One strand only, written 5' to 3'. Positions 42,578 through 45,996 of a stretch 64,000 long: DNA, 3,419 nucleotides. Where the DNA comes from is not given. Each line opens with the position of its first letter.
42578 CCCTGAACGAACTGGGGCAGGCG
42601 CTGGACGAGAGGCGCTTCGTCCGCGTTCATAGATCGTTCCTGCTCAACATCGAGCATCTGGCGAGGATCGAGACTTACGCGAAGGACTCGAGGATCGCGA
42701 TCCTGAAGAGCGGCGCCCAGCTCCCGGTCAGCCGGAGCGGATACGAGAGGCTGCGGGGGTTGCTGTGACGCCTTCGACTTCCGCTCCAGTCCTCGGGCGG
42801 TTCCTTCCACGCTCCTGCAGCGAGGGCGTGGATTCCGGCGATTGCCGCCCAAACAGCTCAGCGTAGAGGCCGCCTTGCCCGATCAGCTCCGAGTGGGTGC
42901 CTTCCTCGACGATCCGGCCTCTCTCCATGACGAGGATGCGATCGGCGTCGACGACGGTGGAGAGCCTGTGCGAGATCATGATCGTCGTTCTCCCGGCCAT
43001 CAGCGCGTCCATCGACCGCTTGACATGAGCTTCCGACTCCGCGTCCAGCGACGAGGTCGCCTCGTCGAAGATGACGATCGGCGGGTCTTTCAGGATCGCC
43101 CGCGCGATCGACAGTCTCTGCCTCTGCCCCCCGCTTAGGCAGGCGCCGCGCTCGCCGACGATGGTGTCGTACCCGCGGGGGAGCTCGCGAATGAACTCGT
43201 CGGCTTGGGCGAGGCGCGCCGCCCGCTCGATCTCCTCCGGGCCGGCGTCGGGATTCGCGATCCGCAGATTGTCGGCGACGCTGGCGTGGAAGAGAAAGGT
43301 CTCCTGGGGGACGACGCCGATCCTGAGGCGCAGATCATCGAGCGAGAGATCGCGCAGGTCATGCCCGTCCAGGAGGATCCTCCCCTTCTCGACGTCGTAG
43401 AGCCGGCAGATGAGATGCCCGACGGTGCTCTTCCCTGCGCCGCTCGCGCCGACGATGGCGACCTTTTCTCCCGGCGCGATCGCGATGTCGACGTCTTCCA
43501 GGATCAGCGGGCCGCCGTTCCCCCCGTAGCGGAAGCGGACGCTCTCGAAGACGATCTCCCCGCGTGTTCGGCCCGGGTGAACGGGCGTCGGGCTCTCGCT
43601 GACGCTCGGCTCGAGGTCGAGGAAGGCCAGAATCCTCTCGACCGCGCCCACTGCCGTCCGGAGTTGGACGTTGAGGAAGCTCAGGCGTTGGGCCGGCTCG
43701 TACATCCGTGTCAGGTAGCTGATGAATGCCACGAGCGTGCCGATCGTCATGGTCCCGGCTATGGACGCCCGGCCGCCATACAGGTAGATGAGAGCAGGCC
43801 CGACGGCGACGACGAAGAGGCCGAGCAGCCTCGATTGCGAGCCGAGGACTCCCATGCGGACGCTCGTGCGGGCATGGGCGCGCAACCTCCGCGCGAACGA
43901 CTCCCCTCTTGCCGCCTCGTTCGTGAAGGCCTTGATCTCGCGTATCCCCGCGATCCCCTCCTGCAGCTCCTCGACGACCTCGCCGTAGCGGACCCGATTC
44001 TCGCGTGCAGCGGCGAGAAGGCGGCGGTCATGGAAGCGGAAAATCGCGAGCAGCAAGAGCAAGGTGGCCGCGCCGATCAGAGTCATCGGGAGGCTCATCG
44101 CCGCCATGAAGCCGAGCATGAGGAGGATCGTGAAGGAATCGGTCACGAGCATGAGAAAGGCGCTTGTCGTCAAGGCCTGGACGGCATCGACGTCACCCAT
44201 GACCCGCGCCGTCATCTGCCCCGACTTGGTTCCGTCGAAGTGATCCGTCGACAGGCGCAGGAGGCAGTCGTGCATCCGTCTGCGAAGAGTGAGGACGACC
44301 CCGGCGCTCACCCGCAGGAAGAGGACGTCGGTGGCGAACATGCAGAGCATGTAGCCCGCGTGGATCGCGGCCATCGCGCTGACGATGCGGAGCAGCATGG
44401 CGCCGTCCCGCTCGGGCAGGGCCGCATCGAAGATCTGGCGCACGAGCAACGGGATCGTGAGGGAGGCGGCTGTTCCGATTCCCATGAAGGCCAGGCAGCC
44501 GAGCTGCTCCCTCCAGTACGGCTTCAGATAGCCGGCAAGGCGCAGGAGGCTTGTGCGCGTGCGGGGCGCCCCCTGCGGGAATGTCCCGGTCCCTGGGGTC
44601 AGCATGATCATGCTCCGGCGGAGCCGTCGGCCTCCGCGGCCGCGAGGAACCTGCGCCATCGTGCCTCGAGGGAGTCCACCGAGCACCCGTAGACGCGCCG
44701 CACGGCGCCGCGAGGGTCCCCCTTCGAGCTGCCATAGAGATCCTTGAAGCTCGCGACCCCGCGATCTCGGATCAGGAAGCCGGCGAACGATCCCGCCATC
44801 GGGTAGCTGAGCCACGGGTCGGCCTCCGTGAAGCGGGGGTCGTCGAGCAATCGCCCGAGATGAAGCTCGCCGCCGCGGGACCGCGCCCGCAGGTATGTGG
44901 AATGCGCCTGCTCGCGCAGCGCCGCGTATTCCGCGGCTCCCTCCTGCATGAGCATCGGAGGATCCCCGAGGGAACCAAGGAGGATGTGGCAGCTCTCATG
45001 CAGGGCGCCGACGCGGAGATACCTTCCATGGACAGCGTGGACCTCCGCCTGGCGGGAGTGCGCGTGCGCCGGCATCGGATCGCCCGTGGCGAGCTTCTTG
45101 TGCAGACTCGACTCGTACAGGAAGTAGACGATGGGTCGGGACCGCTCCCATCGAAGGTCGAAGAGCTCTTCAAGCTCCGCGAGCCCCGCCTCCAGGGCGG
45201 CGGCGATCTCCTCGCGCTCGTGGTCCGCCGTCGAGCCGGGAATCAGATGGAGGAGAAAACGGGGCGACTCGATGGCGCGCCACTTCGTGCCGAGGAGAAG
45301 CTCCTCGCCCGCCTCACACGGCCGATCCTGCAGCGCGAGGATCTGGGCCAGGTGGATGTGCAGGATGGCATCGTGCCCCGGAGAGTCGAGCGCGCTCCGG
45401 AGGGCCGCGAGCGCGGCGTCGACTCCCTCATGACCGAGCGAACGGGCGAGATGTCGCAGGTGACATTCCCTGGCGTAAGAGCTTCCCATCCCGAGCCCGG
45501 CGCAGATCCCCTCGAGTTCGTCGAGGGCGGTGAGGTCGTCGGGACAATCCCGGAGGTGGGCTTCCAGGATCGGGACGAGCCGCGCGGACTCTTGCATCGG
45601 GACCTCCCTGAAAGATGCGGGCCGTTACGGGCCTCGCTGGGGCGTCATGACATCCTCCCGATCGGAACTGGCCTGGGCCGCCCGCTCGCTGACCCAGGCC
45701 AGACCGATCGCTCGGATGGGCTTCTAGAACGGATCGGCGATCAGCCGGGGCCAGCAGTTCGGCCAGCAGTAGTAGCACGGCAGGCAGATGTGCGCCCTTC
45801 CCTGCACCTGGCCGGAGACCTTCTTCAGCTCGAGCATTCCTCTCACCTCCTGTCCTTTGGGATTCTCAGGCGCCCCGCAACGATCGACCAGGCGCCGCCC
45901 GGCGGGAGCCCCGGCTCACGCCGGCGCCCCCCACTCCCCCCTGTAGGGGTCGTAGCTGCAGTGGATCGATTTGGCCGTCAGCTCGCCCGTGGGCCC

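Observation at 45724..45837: Peptide core combines a ferredoxin-spaced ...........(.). motif with W-P-N and W-P-R triads, which suggests two competing chemistries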

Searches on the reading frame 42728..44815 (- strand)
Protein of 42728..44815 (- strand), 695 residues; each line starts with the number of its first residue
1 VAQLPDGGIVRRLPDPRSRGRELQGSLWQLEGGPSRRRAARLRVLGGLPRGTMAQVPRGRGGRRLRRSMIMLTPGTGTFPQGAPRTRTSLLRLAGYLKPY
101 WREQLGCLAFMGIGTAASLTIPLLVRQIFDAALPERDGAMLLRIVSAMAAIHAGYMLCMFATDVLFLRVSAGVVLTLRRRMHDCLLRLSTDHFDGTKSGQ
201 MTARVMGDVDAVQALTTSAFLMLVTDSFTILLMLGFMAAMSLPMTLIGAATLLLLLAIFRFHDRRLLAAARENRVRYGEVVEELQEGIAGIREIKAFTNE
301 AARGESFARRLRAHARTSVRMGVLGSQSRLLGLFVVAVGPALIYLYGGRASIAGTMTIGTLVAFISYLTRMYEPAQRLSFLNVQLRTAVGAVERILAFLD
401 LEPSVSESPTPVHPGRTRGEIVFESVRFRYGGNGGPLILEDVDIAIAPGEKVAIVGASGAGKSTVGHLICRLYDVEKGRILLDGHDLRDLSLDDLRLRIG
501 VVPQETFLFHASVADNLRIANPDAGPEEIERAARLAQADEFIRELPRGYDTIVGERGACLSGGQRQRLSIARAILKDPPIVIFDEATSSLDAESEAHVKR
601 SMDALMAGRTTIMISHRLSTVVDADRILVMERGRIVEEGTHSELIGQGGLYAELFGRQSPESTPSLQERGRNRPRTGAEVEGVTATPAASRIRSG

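Call 7: search_protein_families(library=ncbifam, proteins=[window:42728-44815:-], max_evalue=0.01)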
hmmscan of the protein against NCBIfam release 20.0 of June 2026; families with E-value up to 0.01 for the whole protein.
window:42728-44815:- (695 aa): 186 families (the best 25 are shown)
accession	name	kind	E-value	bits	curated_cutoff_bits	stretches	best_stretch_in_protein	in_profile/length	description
TIGR02203.1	MsbA_lipidA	equivalog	4.6e-138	461.2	602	1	91-655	3-566/572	lipid A export permease/ATP-binding protein MsbA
TIGR02204.1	MsbA_rel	hypoth_equivalog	9.8e-136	453.7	780.4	1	87-654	3-571/576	ABC transporter, permease/ATP-binding protein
NF052233.1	CphA_assoc_ABC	equivalog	8.1e-126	421.3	880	1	83-667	165-752/766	cyanophycin metabolism-associated ABC transporter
TIGR01846.1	type_I_sec_HlyB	subfamily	4.2e-118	395.5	725.55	1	118-659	155-693/694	type I secretion system permease/ATPase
TIGR03797.1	NHLM_micro_ABC2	equivalog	3.2e-107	359.7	709.4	1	101-658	134-685/686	NHLP bacteriocin export ABC transporter permease/ATPase subunit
TIGR00958.1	3a01208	subfamily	7.1e-107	358.4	874.6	1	83-654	142-710/711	antigen peptide transporter 2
NF045513.1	HepA_fam_ABC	equivalog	2.1e-103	346.8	725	1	161-650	114-601/610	heterocyst formation ABC transporter subunit HepA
NF008381.0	PRK11176.1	equivalog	5.1e-103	345.4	867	1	122-656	45-577/582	lipid A ABC transporter ATP-binding protein/permease MsbA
NF010178.0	PRK13657.1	equivalog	1.5e-100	337.3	733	1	116-656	33-568/588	glucan ABC transporter ATP-binding protein/ permease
TIGR03375.1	type_I_sec_LssB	subfamily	1e-97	328.1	693.1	1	119-645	166-689/696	type I secretion system permease/ATPase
TIGR03796.1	NHLM_micro_ABC1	equivalog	1.3e-96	324.4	853.3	1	102-654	153-708/710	NHLP family bacteriocin export ABC transporter peptidase/permease/ATPase subunit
NF008055.0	PRK10789.1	equivalog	2.5e-92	310.2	845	1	92-662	6-575/590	SmdA family multidrug ABC transporter permease/ATP-binding protein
NF008056.1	PRK10790.1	equivalog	7.5e-82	275.7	746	1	88-658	9-575/584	SmdB family multidrug efflux ABC transporter permease/ATP-binding protein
TIGR02857.1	CydD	equivalog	1.8e-80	271.4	435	1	113-630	14-529/529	thiol reductant ABC exporter subunit CydD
TIGR02868.1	CydC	equivalog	1.5e-76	258.2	329.05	1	176-618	87-530/530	thiol reductant ABC exporter subunit CydC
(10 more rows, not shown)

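Call 8: search_protein_families(library=pfam, proteins=[window:42728-44815:-], max_evalue=0.01)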
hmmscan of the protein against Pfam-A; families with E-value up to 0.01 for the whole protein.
window:42728-44815:- (695 aa): 3 families
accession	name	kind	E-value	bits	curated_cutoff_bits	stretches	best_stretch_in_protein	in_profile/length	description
PF00005.33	ABC_tran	-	5.2e-33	115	25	1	439-588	1-137/137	ABC transporter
PF00664.28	ABC_membrane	-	2.3e-32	113.2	28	1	113-369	10-268/274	ABC transporter transmembrane region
PF02463.25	SMC_N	-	7e-05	22.8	40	1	559-630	136-211/220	RecF/RecN/SMC N terminal domain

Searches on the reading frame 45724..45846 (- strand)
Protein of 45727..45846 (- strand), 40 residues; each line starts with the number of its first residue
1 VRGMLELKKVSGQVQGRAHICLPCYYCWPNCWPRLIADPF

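Call 7: search_protein_families(library=ncbifam, proteins=[window:45724-45837:-], max_evalue=0.01)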
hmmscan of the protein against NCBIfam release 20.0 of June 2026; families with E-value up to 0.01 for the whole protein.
window:45724-45837:- (37 aa): 0 families

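Call 8: search_protein_families(library=pfam, proteins=[window:45724-45837:-], max_evalue=0.01)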
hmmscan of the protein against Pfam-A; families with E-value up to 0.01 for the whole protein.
window:45724-45837:- (37 aa): 0 families

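Call 11: find_homologous_proteins(query=window:45727-45846:-, max_evalue=10)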
Query seq(40 aa) (40 aa): 1 proteins with E <= 10 among 1 candidates.
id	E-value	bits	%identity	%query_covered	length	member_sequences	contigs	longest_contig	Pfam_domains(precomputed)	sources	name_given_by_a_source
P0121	1.1e-20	89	100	93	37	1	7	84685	-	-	-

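Call 47: find_encoding_contigs(protein=P0121, flank=4000, max_places=8)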
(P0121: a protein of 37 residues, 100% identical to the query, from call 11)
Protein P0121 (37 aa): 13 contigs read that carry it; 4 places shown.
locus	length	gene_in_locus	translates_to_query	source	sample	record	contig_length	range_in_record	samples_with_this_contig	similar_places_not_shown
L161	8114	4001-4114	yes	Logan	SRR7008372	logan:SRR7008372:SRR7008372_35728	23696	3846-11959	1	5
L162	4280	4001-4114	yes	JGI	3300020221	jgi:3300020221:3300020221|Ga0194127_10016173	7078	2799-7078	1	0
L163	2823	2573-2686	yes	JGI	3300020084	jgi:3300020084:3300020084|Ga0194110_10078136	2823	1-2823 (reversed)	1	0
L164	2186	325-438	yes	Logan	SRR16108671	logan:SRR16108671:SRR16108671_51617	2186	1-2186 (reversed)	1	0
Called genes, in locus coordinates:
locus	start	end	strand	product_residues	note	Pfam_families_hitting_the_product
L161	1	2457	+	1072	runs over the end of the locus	PF00515:TPR_1 (faint), PF07719:TPR_2 (faint), PF13181:TPR_8 (faint), PF13414:TPR_11 (faint), PF14559:TPR_19 (faint), PF17874:TPR_MalT (faint), PF13424:TPR_12 (weak), PF12770:CHAT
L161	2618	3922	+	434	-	PF04055:Radical_SAM, PF13353:Fer4_12 (weak), PF13186:SPASM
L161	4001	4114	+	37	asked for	-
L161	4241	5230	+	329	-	-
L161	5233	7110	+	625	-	PF00664:ABC_membrane, PF00005:ABC_tran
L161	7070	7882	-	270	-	PF00072:Response_reg, PF04397:LytTR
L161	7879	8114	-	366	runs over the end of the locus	PF06580:His_kinase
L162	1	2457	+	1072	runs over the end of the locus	PF00515:TPR_1 (faint), PF07719:TPR_2 (faint), PF13181:TPR_8 (faint), PF13414:TPR_11 (faint), PF14559:TPR_19 (faint), PF13424:TPR_12 (weak), PF12770:CHAT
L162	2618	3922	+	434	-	PF04055:Radical_SAM, PF13353:Fer4_12 (weak), PF13186:SPASM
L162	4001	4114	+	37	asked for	-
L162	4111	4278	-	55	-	?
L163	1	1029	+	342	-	?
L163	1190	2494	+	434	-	PF04055:Radical_SAM, PF13353:Fer4_12 (weak), PF13186:SPASM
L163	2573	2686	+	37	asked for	-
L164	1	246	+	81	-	?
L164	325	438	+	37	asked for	-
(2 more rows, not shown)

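Call 78: search_protein_families(library=pfam, proteins=[window:45727-45837:-], max_evalue=0.1)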
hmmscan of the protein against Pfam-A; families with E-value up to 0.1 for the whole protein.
seq(37 aa): 0 families
